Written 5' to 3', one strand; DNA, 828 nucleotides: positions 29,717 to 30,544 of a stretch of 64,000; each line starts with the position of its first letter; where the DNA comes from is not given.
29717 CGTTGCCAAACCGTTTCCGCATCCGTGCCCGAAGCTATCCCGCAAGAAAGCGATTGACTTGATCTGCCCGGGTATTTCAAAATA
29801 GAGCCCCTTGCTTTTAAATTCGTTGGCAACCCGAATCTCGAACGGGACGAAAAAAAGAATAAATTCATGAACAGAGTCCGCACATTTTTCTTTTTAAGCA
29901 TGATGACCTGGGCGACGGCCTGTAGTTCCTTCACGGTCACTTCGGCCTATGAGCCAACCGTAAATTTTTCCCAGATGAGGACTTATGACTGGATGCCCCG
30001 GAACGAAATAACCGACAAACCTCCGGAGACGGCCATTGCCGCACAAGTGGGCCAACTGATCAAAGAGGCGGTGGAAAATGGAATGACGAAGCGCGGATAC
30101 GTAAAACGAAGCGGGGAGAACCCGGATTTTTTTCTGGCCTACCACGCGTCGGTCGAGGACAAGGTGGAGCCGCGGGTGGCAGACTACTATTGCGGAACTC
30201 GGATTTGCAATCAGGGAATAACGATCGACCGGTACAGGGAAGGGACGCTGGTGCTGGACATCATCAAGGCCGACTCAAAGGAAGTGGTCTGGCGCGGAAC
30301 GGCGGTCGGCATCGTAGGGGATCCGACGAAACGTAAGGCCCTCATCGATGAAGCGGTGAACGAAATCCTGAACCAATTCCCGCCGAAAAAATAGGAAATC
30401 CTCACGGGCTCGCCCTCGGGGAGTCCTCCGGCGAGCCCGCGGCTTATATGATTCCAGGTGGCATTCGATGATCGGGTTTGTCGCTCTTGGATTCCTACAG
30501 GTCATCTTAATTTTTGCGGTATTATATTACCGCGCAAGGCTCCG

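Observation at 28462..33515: Tandem array of paralogous lipoproteins with a conserved Cys pair, embedded with a NarL-type two-component system and an orphan receiver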

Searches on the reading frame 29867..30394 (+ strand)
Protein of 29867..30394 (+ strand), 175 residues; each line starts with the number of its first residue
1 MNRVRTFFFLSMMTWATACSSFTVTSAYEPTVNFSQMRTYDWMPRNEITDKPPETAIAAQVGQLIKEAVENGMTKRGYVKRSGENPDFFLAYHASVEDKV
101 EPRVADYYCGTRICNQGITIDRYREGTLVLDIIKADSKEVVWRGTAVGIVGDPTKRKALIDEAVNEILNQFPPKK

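Call 3: search_protein_families(library=pfam, proteins=[window:29867-30394:+], max_evalue=0.01)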
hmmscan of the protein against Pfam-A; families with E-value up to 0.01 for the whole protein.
window:29867-30394:+ (175 aa): 1 family
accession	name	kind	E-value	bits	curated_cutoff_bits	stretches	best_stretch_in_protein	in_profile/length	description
PF13590.11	DUF4136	-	5.7e-33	114.9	32.8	1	24-173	1-152/152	Domain of unknown function (DUF4136)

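Call 5: search_solved_structures(query=window:29867-30394:+, max_evalue=1, show_alignments=2)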
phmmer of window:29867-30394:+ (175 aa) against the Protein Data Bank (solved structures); distinct sequences matched with E-value up to 1: 0.

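Call 6: search_protein_families(library=ncbifam, proteins=[window:29867-30394:+], max_evalue=0.1)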
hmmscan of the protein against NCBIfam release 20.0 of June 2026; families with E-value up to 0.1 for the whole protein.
window:29867-30394:+ (175 aa): 0 families

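Call 10: find_homologous_proteins(query=window:29867-30394:+, max_evalue=0.001)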
Query window:29867-30394:+ (175 aa): 31 proteins with E <= 0.001 among 60 candidates.
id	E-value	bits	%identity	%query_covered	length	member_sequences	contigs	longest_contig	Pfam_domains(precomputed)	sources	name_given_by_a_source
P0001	1.0e-113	395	99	100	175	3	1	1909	PF13590.12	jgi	jgi:hypothetical protein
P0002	1.1e-98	346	87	100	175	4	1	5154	PF13590.12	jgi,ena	-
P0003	3.1e-60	221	56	100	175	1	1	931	PF13590.12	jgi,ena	-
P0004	5.4e-56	207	54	100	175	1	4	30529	PF13590.12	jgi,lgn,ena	-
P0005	2.2e-53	198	54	99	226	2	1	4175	PF13590.12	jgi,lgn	jgi:hypothetical protein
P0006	4.3e-52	194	53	100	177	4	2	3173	PF13590.12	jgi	jgi:hypothetical protein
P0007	3.6e-43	165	48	95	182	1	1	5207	PF13590.12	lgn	-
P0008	1.2e-42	163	46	96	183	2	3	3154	PF13590.12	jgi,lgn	-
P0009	6.9e-42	161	45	99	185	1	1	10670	PF13590.12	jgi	jgi:Domain of unknown function (DUF4136)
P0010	2.1e-39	153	43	97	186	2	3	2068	PF13590.12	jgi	-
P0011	4.9e-31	126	35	93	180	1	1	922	PF13590.12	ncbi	-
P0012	1.4e-15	75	32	100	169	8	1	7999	PF13590.12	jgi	-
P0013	7.5e-14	70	28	96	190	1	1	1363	PF13590.12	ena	-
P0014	6.2e-12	63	30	98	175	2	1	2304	PF13590.12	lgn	-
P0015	8.4e-12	63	29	95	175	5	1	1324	PF13590.12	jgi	jgi:hypothetical protein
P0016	1.3e-11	62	30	98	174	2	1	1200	PF13590.12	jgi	jgi:hypothetical protein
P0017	4.5e-11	61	31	91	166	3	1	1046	PF13590.12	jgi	jgi:hypothetical protein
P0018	5.5e-11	60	30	98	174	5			PF13590.12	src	-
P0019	7.1e-11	60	28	100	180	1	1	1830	PF13590.12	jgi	-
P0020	9.7e-11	59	29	90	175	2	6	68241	PF13590.12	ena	-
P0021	1.6e-10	59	29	94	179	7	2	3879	PF13590.12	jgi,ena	-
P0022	5.1e-10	57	29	100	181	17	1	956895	PF13590.12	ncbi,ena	-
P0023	5.4e-10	57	30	100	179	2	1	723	PF13590.12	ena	-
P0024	6.4e-9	54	28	100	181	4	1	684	PF13590.12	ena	-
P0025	1.1e-8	53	30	100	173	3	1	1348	PF13590.12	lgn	-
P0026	2.6e-8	52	29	100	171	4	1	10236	PF13590.12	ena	-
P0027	7.2e-8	50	29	100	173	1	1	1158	PF13590.12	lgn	-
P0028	7.4e-7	47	32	65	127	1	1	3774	PF13590.12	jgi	jgi:hypothetical protein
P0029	2.4e-6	45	28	83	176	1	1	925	PF13590.12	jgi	jgi:Domain of unknown function (DUF4136)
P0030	3.1e-6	45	30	82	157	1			PF13590.12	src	-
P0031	1.4e-5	43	43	33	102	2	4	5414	PF13590.12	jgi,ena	-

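Call 12: find_encoding_contigs(protein=P0004, flank=10000, max_places=4)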
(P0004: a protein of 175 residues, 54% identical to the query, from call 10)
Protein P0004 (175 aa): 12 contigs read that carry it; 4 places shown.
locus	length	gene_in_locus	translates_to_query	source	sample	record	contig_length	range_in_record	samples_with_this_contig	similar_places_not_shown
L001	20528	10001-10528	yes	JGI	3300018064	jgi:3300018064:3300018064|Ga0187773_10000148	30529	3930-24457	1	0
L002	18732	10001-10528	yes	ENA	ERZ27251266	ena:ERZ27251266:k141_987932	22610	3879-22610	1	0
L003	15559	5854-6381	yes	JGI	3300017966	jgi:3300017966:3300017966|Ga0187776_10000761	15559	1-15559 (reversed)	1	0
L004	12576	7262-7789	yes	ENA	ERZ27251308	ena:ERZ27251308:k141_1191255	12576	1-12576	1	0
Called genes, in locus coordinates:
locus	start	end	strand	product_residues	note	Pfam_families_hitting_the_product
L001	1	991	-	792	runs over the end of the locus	PF00515:TPR_1 (faint), PF07719:TPR_2 (faint), PF09976:TPR_21 (faint), PF12895:ANAPC3 (faint), PF13432:TPR_16 (weak), PF14559:TPR_19 (weak), PF13432:TPR_16 (weak), PF01464:SLT, +10 more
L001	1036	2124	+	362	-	PF21016:RlmN_N, PF04055:Radical_SAM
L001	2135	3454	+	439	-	PF00675:Peptidase_M16, PF05193:Peptidase_M16_C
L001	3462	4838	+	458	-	PF00675:Peptidase_M16, PF05193:Peptidase_M16_C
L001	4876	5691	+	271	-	PF00733:Asn_synthase (weak), PF06508:QueC (faint)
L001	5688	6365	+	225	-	-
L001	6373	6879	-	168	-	PF02326:YMF19 (weak), PF00430:ATP-synt_B, PF05405:Mt_ATP-synt_B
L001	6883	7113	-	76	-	PF00137:ATP-synt_C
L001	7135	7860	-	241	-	PF00119:ATP-synt_A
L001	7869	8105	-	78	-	PF09527:ATPase_gene1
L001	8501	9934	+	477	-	PF00749:tRNA-synt_1c, PF19269:Anticodon_2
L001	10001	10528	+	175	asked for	PF13590:DUF4136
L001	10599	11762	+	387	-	PF00989:PAS, PF08448:PAS_4 (weak), PF13426:PAS_9 (weak), PF08447:PAS_3, PF07730:HisKA_3, PF02518:HATPase_c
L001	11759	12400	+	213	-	PF00072:Response_reg, PF04545:Sigma70_r4 (faint), PF13518:HTH_28 (faint), PF02796:HTH_7 (weak), PF08281:Sigma70_r4_2, PF00196:GerE, PF13384:HTH_23 (weak)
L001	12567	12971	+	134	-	PF00072:Response_reg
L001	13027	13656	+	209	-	-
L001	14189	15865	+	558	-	PF02878:PGM_PMM_I, PF02879:PGM_PMM_II, PF02880:PGM_PMM_III, PF00408:PGM_PMM_IV (weak)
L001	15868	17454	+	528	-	PF02446:Glyco_hydro_77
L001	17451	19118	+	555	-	PF00342:PGI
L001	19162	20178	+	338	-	PF03446:NAD_binding_2, PF03807:F420_oxidored, PF00393:6PGD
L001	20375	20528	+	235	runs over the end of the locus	PF01182:Glucosamine_iso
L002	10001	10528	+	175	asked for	PF13590:DUF4136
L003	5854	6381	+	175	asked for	PF13590:DUF4136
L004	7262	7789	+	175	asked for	PF13590:DUF4136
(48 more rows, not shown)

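Call 15: find_related_loci(query=A3, collection=genome_contigs, flank=10000)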
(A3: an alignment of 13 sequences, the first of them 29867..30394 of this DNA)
Query A3 (175 aa) in genome_contigs; peptide patterns used: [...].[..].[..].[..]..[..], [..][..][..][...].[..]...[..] (x = any residue, [..] = any of these).
38 stretches matched a pattern; 22 encode a relative of the query (tblastn E <= 1e-3); 22 distinct loci.
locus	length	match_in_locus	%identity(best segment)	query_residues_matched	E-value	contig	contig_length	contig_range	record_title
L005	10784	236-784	32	1-173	1e-24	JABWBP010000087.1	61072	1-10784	MAG: Calditrichaceae bacterium isolate MAG_33 scaffold_3426, whole genome shotgun sequence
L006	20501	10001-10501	32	10-173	2e-23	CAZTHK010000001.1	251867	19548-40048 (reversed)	MAG TPA_asm: uncultured bacterium isolate SRP141376_co1_20 genome assembly, contig: NODE_47_length_251867_cov_87.856004,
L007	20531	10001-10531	31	18-175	9e-23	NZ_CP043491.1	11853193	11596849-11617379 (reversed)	Cystobacter fuscus strain Cbf 10 chromosome, complete genome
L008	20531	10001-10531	31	18-175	1e-21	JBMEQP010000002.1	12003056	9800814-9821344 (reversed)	Cystobacter fuscus strain NCWS contig_1, whole genome shotgun sequence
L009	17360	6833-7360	31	18-174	2e-21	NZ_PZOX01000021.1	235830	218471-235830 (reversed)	Vitiosangium sp. GDMCC 1.1324 contig21, whole genome shotgun sequence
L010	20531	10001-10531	30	17-174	2e-21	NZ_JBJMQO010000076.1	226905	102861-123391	MAG: Archangium sp. isolate H3_16_all_fractions_metab_conc_11_70_0 k255_4056007, whole genome shotgun sequence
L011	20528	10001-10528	31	18-174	2e-21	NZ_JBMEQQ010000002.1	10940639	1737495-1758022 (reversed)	Archangium gephyra strain PVMSAZ contig_1, whole genome shotgun sequence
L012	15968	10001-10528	31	18-174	4e-21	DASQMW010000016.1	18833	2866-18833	MAG TPA_asm: Archangium sp. isolate SMAG_U10759 k141_46518, whole genome shotgun sequence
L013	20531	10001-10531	31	18-174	4e-21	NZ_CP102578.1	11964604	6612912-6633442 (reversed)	Archangium gephyra strain SDU49 chromosome, complete genome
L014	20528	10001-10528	30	18-174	4e-20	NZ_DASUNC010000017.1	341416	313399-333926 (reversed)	MAG: Archangium sp. isolate SMAG_U1589 k141_152554, whole genome shotgun sequence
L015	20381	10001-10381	34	59-174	1e-16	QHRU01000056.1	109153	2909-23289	MAG: Candidatus Rokuibacteriota bacterium isolate AR7 14_0929_02_30cm_scaffold_278_curated, whole genome shotgun sequenc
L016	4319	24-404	34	59-174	1e-16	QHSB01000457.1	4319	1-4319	MAG: Candidatus Rokuibacteriota bacterium isolate AR40 14_0903_16_30cm_scaffold_31823_e_135.2_curated, whole genome shot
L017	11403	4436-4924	28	5-173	5e-15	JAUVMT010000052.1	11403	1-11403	MAG: Gemmatimonadales bacterium isolate CSMAG_591 CSMAG_591_k141_274111_length_11403_cov_13.8114, whole genome shotgun s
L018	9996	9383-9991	27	1-173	3e-14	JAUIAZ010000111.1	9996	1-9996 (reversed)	MAG: Gammaproteobacteria bacterium isolate 6_bin.2 NODE_6537_length_9996_cov_1.654575, whole genome shotgun sequence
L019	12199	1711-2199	26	5-173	6e-14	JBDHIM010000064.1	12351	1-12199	MAG: Gemmatimonadota bacterium isolate BHB10-2_Bin_296 BHB10-2_Bin_296_scaffold_32477, whole genome shotgun sequence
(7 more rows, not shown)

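Call 16: search_solved_structures(query=A2, max_evalue=1, show_alignments=2)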
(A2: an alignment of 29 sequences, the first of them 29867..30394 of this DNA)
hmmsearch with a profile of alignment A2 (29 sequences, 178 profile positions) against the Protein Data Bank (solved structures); distinct sequences matched with E-value up to 1: 2.
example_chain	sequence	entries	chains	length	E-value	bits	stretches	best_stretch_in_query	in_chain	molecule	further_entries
4f54_A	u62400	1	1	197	0.00095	22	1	24-94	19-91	Uncharacterized protein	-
4l8n_A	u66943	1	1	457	0.0029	20.4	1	30-92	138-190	PDZ domain protein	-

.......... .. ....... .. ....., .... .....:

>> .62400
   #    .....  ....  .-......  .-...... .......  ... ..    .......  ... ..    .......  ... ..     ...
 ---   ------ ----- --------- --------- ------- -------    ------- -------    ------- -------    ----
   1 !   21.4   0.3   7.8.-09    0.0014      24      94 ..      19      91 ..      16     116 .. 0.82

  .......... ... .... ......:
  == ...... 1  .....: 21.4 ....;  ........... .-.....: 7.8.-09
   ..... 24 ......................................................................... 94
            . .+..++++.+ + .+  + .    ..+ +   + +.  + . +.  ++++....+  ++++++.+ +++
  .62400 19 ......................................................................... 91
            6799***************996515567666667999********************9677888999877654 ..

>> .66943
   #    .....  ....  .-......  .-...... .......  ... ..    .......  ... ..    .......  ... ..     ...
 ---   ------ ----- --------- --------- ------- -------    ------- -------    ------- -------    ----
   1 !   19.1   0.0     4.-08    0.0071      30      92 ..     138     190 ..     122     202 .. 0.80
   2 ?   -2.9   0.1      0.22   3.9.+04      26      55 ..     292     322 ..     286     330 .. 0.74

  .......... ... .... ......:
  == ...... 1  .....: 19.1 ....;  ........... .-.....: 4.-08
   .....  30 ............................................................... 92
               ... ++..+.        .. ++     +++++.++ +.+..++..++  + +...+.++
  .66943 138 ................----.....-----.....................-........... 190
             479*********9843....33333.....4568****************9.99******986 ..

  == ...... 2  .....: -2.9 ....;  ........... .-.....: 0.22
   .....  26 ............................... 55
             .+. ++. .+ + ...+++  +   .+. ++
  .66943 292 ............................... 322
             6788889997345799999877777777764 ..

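Call 17: find_encoding_contigs(protein=P0009, flank=10000, max_places=3)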
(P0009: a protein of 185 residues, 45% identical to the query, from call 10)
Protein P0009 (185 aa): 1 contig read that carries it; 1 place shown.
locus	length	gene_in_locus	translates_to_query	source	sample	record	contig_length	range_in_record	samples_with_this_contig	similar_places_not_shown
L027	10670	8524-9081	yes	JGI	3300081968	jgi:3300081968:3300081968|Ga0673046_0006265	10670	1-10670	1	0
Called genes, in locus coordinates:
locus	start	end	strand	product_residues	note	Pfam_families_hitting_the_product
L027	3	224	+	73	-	?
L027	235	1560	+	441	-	PF00675:Peptidase_M16, PF05193:Peptidase_M16_C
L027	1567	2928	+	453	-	PF00675:Peptidase_M16, PF05193:Peptidase_M16_C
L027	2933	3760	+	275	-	PF00733:Asn_synthase (weak)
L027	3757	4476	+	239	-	-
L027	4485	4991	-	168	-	PF02326:YMF19 (weak), PF00430:ATP-synt_B, PF05405:Mt_ATP-synt_B (weak)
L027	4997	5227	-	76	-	PF00137:ATP-synt_C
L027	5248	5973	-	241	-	PF00119:ATP-synt_A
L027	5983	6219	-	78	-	PF09527:ATPase_gene1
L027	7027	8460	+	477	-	PF00749:tRNA-synt_1c, PF19269:Anticodon_2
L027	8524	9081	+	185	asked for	PF13590:DUF4136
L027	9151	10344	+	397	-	PF00989:PAS, PF08448:PAS_4 (weak), PF13426:PAS_9 (faint), PF08447:PAS_3, PF07730:HisKA_3, PF02518:HATPase_c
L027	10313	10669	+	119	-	?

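Call 18: find_encoding_contigs(protein=P0007, flank=10000, max_places=3)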
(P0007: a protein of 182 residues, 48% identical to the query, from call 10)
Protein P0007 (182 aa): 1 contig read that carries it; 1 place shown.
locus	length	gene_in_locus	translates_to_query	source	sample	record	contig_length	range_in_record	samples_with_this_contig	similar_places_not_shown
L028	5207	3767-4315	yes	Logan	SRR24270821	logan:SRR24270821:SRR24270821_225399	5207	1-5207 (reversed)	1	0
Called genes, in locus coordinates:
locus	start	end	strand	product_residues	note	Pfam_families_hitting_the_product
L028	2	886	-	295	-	?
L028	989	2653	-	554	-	PF00072:Response_reg, PF01946:Thi4 (faint), PF00070:Pyr_redox (faint), PF01266:DAO (faint), PF07992:Pyr_redox_2, PF12831:FAD_oxidored (weak), PF13450:NAD_binding_8 (weak), PF13738:Pyr_redox_3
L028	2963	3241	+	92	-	-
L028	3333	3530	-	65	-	-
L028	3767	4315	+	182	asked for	PF13590:DUF4136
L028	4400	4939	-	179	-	-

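Call 19: find_encoding_contigs(protein=P0002, flank=10000, max_places=3)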
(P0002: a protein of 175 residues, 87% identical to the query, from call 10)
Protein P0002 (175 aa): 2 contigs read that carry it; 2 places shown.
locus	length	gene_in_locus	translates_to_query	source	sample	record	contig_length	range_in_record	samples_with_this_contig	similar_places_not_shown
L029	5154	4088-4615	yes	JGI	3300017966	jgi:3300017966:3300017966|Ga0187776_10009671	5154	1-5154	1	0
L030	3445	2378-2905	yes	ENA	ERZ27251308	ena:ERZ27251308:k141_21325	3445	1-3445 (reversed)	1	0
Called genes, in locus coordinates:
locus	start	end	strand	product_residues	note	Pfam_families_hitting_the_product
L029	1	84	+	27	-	?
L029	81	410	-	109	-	PF00119:ATP-synt_A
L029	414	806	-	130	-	PF00119:ATP-synt_A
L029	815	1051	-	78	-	PF09527:ATPase_gene1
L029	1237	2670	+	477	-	PF00749:tRNA-synt_1c, PF19269:Anticodon_2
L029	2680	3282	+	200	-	PF13590:DUF4136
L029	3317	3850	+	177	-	PF13590:DUF4136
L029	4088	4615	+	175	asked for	PF13590:DUF4136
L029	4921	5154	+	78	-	?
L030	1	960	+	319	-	?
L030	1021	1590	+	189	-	PF13590:DUF4136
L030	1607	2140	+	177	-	PF13590:DUF4136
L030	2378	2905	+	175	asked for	PF13590:DUF4136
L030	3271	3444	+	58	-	?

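Call 29: predict_structure(alignment_id=A2)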
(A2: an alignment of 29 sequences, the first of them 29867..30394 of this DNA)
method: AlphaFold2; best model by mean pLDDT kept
length: 175 residues; sequences in the alignment: 29
mean_pLDDT: 83.8   pTM: 0.74
mean pLDDT of the five models: 83.8, 83.0, 82.4, 80.6, 79.0
residues with pLDDT >= 90: 100; 70-90: 45; 50-70: 10; < 50: 20
segments of 3 or more residues with pLDDT < 50: 1-18
pLDDT, mean of each block of 10 residues (from residue 1): 45 48 92 94 71 72 96 97 90 92 79 77 93 95 95 90 96 87
secondary structure, 60 per line:
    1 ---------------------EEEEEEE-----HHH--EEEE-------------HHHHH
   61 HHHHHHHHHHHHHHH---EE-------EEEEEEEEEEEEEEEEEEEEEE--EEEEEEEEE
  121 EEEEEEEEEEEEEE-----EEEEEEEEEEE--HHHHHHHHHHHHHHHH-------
elements in order: E22-28 E39-42 H56-75 E88-109 E112-134 E140-150 H153-168

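Call 35: fold_search(model_id=the predicted structure, library=pdb)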
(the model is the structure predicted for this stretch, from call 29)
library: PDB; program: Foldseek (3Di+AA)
matches with E <= 10: 1317; with E <= 0.001: 21
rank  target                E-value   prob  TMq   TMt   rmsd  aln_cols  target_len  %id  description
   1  4l8n                  1.6e-08  1.00  0.57  0.24   8.6       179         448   15  Crystal structure of a PDZ domain protein (BDI_1242) from Parabacteroides distasonis ATCC 8503 at 2.50 A resolution (released 2013-06-26)
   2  5t11_K                3.6e-06  1.00  0.44  0.55   9.4       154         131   14  PelC L103M dodecamer from Paraburkholderia phytofirmans, space group C2 (released 2017-03-15)
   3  5t11_F                5.5e-06  1.00  0.42  0.51   9.5       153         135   12  PelC L103M dodecamer from Paraburkholderia phytofirmans, space group C2 (released 2017-03-15)
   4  5t10_B                7.5e-06  1.00  0.44  0.52  11.1       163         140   10  PelC dodecamer from Paraburkholderia phytofirmans, space group P6 (released 2017-03-15)
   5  5t10_C                1.5e-05  1.00  0.46  0.55  10.6       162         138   12  PelC dodecamer from Paraburkholderia phytofirmans, space group P6 (released 2017-03-15)
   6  5t11_A                1.6e-05  1.00  0.39  0.48  11.2       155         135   13  PelC L103M dodecamer from Paraburkholderia phytofirmans, space group C2 (released 2017-03-15)
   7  5t11_E                1.8e-05  1.00  0.41  0.49  11.3       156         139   11  PelC L103M dodecamer from Paraburkholderia phytofirmans, space group C2 (released 2017-03-15)
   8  5t0z_A                2.6e-05  1.00  0.50  0.55   7.5       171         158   13  PelC from Geobacter metallireducens (released 2017-03-15)
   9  5t0z_B                3.1e-05  1.00  0.49  0.53   7.6       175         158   12  PelC from Geobacter metallireducens (released 2017-03-15)
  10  5t11_B                3.1e-05  1.00  0.43  0.51  11.1       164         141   10  PelC L103M dodecamer from Paraburkholderia phytofirmans, space group C2 (released 2017-03-15)
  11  5t11_G                3.5e-05  1.00  0.44  0.53   9.3       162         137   13  PelC L103M dodecamer from Paraburkholderia phytofirmans, space group C2 (released 2017-03-15)
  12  5t0z_D                5.7e-05  1.00  0.52  0.58   7.8       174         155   12  PelC from Geobacter metallireducens (released 2017-03-15)
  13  5t11_D                6.0e-05  1.00  0.42  0.52  11.1       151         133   11  PelC L103M dodecamer from Paraburkholderia phytofirmans, space group C2 (released 2017-03-15)
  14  5t0z_C                7.7e-05  1.00  0.53  0.58   8.0       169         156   11  PelC from Geobacter metallireducens (released 2017-03-15)
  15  5t11_L                8.2e-05  1.00  0.45  0.54   9.1       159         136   12  PelC L103M dodecamer from Paraburkholderia phytofirmans, space group C2 (released 2017-03-15)
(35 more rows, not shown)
